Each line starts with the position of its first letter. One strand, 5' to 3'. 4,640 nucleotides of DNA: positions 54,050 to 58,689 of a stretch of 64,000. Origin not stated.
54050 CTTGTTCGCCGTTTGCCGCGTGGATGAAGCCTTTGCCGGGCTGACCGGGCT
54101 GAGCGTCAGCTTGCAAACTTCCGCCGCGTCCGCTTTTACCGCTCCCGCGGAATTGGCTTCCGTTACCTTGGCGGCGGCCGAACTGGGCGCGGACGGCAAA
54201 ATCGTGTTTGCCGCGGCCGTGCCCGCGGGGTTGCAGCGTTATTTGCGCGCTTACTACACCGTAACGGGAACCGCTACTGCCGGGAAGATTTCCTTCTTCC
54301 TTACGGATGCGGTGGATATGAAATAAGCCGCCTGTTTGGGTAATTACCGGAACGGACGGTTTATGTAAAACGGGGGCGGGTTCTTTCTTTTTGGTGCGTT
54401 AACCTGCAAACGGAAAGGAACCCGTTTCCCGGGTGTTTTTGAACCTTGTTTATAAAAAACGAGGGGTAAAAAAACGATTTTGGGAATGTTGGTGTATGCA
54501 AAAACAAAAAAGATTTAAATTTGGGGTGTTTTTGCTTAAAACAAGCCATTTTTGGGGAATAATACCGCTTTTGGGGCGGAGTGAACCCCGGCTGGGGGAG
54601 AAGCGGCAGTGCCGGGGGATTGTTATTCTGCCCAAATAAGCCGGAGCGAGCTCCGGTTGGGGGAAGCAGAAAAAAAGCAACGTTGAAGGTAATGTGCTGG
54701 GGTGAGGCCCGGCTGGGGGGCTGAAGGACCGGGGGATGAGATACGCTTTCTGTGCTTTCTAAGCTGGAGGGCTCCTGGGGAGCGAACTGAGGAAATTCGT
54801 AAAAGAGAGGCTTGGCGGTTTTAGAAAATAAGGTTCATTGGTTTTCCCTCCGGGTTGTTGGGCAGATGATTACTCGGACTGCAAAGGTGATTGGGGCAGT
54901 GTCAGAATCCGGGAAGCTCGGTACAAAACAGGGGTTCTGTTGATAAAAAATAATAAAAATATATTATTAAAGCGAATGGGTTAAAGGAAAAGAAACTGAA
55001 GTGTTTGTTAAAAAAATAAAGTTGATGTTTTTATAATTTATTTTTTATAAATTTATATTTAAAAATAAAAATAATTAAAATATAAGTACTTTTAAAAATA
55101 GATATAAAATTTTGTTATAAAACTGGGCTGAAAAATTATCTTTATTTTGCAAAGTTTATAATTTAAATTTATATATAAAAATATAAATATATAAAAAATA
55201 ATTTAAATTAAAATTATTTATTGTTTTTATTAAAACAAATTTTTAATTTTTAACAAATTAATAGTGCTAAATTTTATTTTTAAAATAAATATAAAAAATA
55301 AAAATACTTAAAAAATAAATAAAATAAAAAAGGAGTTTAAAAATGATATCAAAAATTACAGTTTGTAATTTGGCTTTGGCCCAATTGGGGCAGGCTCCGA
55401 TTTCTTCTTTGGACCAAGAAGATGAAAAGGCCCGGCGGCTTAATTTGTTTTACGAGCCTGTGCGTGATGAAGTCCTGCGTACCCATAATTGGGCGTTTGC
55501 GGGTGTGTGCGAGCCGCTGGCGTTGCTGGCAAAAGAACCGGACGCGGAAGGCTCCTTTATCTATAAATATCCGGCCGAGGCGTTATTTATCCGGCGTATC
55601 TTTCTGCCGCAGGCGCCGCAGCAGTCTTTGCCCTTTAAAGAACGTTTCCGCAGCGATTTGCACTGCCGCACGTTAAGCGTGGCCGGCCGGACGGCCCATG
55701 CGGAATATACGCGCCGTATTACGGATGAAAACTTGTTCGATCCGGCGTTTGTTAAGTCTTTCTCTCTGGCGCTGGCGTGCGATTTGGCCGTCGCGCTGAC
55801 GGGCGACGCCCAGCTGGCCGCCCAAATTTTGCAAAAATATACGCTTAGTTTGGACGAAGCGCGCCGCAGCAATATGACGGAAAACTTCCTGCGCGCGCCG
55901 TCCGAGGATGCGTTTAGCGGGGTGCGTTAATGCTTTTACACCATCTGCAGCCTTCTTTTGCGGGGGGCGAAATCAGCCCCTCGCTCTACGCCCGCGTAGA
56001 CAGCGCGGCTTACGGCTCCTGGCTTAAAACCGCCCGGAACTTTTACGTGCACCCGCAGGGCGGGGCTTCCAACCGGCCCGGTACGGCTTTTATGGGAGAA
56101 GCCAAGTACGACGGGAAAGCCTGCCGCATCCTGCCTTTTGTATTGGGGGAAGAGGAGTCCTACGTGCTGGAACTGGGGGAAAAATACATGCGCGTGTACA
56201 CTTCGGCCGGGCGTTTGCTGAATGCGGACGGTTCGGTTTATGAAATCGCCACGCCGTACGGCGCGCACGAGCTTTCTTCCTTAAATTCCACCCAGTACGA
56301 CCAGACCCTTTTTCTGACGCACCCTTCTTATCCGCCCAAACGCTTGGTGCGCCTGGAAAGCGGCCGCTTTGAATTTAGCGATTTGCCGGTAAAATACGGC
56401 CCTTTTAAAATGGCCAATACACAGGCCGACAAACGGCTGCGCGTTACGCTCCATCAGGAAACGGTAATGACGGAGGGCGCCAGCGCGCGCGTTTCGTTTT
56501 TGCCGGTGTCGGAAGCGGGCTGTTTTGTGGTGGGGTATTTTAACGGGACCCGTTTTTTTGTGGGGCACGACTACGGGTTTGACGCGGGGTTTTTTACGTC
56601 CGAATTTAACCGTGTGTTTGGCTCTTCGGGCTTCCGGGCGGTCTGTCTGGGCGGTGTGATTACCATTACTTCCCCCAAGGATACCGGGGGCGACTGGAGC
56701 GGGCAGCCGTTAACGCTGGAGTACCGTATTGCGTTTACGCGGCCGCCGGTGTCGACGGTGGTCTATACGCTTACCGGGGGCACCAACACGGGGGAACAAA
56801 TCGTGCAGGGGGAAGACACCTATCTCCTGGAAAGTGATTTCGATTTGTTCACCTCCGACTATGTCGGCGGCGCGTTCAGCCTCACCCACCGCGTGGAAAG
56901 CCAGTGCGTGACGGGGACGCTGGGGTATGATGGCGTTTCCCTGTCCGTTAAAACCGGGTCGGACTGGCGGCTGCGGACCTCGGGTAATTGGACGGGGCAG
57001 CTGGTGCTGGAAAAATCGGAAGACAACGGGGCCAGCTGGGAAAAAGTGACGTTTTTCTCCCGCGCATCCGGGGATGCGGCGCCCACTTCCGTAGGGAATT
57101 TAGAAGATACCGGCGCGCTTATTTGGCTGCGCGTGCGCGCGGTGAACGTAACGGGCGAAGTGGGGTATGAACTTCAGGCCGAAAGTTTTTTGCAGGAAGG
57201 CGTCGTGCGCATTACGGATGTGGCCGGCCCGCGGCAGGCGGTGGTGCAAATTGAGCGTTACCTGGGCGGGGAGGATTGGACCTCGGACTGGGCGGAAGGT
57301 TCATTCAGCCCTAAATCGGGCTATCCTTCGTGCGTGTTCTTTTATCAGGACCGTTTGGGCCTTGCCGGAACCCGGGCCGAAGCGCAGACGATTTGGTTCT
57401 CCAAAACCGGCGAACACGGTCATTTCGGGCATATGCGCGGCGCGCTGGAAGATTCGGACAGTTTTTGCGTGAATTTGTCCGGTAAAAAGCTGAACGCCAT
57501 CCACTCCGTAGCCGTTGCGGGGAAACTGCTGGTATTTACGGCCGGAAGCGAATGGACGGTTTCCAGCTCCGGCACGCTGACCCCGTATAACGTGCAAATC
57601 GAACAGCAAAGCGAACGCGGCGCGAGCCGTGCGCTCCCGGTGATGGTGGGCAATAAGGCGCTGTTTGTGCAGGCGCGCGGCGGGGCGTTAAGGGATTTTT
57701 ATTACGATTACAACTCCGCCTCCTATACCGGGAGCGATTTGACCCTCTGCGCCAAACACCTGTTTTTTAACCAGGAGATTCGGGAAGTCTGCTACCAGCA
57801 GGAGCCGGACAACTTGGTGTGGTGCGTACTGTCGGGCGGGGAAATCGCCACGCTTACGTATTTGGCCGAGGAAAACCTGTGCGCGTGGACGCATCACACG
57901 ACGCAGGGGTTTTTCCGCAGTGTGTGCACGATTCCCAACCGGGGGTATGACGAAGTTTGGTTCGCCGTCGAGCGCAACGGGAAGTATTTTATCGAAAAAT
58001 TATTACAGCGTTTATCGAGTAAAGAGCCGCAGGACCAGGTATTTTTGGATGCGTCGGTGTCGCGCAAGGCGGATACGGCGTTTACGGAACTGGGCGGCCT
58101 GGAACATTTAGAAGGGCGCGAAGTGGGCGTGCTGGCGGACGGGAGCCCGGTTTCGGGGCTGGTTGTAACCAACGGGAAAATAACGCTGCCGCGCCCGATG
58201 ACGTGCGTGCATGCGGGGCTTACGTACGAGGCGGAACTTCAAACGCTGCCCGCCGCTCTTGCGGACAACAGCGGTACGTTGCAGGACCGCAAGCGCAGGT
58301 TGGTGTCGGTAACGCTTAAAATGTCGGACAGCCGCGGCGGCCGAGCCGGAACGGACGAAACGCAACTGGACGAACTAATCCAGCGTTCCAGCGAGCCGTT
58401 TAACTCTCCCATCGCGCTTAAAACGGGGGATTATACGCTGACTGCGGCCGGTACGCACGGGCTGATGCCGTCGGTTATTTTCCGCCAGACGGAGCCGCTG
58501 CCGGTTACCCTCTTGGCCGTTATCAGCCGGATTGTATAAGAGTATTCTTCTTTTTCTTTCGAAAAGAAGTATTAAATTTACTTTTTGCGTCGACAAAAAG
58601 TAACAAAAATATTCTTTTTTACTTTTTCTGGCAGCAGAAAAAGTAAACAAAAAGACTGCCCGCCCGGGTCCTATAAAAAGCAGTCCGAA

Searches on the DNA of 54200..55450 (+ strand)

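Call 5: search_rna_families(source=window, start=54200, end=55450, threshold=evalue, max_evalue=10, show_alignments=2)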
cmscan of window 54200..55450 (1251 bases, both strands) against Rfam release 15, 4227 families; matches with E-value up to 10: 5.
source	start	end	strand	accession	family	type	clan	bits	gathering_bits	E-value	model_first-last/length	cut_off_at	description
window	54413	54553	+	RF04184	BTnc060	Gene; sRNA;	-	20.4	228.9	1.7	1-213/213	no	Bacteroides sRNA BTnc060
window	54482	54552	+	RF00859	mir-234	Gene; miRNA;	CL00092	18.1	58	3.3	1-70/70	no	mir-234 microRNA precursor family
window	54756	54787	-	RF01317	CRISPR-DR4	Gene; CRISPR;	CL00014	16.4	35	3.7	1-28/28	no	CRISPR RNA direct repeat element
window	54378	54498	+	RF02731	JA03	Gene; sRNA;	-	15.5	44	1.1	1-274/274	no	Aggregatibacter sRNA JA03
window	54567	54589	-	RF01792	eiav_FSE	Cis-reg; frameshift_element;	-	13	40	4.9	1-25/35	no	ribosomal frameshift site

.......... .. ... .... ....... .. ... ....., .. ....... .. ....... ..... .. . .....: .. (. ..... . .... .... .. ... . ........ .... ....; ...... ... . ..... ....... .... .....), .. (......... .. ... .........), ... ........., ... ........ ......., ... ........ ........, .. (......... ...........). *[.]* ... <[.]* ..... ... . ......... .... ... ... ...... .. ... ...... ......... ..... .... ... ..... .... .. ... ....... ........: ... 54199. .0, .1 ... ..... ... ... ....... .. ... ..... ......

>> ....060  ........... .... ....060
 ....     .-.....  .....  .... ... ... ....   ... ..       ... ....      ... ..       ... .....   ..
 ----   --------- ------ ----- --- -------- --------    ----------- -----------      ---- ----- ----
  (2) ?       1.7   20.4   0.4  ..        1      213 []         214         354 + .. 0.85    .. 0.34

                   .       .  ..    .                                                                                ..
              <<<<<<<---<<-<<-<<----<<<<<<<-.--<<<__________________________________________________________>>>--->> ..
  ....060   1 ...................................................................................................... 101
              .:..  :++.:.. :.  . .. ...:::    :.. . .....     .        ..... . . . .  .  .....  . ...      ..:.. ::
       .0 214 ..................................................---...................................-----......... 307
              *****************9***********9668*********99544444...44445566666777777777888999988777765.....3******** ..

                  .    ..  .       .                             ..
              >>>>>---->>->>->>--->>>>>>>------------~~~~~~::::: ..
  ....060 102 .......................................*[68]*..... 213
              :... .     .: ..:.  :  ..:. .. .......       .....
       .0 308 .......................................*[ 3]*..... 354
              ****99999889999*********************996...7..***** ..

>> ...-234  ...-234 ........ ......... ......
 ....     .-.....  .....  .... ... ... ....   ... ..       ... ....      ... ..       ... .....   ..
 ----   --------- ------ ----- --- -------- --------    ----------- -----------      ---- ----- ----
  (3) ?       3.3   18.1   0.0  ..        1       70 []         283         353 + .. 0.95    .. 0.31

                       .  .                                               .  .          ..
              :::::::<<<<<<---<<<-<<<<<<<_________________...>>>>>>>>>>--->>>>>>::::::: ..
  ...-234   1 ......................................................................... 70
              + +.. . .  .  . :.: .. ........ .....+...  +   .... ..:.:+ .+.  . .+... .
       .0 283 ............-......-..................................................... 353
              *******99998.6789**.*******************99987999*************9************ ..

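Call 9: search_dna_similar(query=window:54327-55342:+, collection=phages, mode=distant, max_evalue=0.001)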
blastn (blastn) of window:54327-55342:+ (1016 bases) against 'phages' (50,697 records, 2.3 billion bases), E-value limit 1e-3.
No match.

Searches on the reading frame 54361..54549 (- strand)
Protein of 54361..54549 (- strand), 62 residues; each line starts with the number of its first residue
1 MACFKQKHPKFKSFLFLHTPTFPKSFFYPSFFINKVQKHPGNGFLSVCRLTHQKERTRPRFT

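Call 41: search_protein_families(library=phrogs, proteins=[window:54361-54549:-], max_evalue=1)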
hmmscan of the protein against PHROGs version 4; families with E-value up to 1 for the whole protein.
window:54361-54549:- (62 aa): 0 families

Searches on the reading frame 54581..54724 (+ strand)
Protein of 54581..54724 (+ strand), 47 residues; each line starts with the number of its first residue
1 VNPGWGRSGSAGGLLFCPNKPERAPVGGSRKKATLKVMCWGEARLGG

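Call 41: search_protein_families(library=phrogs, proteins=[window:54581-54724:+], max_evalue=1)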
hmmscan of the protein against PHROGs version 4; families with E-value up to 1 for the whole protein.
window:54581-54724:+ (47 aa): 0 families

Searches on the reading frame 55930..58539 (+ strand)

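Call 7: search_protein_families(library=phrogs, proteins=[window:55930-58539:+])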
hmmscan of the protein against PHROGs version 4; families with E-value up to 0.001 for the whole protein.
window:55930-58539:+ (869 aa): 5 families
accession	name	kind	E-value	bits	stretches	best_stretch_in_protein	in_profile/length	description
phrog_376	-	tail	2.7e-192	641.9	2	291-868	177-707/712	tail protein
phrog_15566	-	tail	3.7e-91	307.3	2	446-711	28-297/552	tail protein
phrog_20269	-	unknown function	7e-51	174.4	1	1-173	1-174/374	-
phrog_30010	-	unknown function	2.5e-18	67.2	1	585-698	189-302/517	-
phrog_457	-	tail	7.8e-13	48.8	1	468-802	356-711/793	tail protein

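Call 8: search_protein_families(library=pfam, proteins=[window:55930-58539:+])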
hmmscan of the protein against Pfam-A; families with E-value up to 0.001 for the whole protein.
window:55930-58539:+ (869 aa): 1 family
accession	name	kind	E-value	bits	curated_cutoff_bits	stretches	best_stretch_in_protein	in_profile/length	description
PF25675.1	Phage_nozzle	-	5.8e-09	35.1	27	1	469-603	351-487/794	Bacteriophage nozzle protein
